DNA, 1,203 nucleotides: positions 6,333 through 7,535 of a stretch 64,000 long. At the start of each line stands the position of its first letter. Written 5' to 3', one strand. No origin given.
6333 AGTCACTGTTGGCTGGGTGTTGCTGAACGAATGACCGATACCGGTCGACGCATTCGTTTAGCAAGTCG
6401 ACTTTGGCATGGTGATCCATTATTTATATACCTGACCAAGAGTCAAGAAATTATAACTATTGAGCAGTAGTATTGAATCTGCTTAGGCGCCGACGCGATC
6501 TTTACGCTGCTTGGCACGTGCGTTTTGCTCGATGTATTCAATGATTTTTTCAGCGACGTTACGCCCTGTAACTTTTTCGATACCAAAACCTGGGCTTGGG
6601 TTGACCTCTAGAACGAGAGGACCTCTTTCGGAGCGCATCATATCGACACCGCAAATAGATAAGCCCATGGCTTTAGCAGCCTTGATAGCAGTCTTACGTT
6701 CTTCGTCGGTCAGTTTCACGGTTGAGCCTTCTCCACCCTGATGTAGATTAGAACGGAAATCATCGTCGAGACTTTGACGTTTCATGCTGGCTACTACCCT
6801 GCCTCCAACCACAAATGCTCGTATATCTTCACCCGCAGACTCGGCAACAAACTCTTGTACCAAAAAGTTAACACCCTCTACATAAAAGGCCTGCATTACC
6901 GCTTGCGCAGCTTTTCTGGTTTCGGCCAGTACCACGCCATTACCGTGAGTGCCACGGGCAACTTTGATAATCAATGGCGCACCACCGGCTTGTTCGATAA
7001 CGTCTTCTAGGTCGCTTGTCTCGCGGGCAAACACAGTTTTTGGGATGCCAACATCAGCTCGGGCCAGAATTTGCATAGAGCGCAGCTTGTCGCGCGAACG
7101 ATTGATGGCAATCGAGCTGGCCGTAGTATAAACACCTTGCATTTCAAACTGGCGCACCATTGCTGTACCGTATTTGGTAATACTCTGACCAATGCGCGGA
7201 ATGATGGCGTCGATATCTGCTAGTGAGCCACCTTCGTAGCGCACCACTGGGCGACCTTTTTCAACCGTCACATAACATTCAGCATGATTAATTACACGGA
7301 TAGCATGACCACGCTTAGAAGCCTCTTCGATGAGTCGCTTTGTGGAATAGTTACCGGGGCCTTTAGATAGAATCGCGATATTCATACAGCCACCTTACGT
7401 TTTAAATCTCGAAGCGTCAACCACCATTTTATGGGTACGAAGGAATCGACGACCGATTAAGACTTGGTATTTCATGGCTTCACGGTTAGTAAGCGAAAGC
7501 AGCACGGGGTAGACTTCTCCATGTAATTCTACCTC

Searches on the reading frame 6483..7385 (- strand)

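Call 8: search_protein_families(library=pfam, proteins=[window:6483-7385:-], max_evalue=0.01)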
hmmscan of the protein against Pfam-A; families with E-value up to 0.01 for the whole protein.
window:6483-7385:- (300 aa): 10 families
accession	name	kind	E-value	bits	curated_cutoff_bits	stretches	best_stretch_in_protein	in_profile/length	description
PF08443.16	RimK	-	7.8e-60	202.2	21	1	98-285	2-188/188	RimK-like ATP-grasp domain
PF18030.7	Rimk_N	-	2.6e-37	127.4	26.4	1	1-94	1-94/94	RimK PreATP-grasp domain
PF02955.21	GSH-S_ATP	-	9.4e-17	61.4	23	1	114-264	12-162/175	Prokaryotic glutathione synthetase, ATP-grasp domain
PF02655.19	ATP-grasp_3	-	1e-11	45.6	23.2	1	99-263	3-155/160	ATP-grasp domain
PF14397.11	ATPgrasp_ST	-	1.2e-08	35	31.4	1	232-278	221-270/278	Sugar-transfer associated ATP-grasp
PF07478.18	Dala_Dala_lig_C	-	0.0011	19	24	1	120-267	21-178/204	D-ala D-ala ligase C-terminus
PF14243.11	R2K_3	-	0.0046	17.6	26.3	1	123-263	35-150/169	ATP-grasp domain, R2K clade family 3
PF05770.16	Ins134_P3_kin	-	0.0065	16.5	23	0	111-211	6-102/201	Inositol 1,3,4-trisphosphate 5/6-kinase ATP-grasp domain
PF02222.28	ATP-grasp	-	0.0066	16.6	27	0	106-180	2-76/179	ATP-grasp domain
PF14398.11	ATPgrasp_YheCD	-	0.0074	16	26.8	0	100-164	12-77/255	YheC/D like ATP-grasp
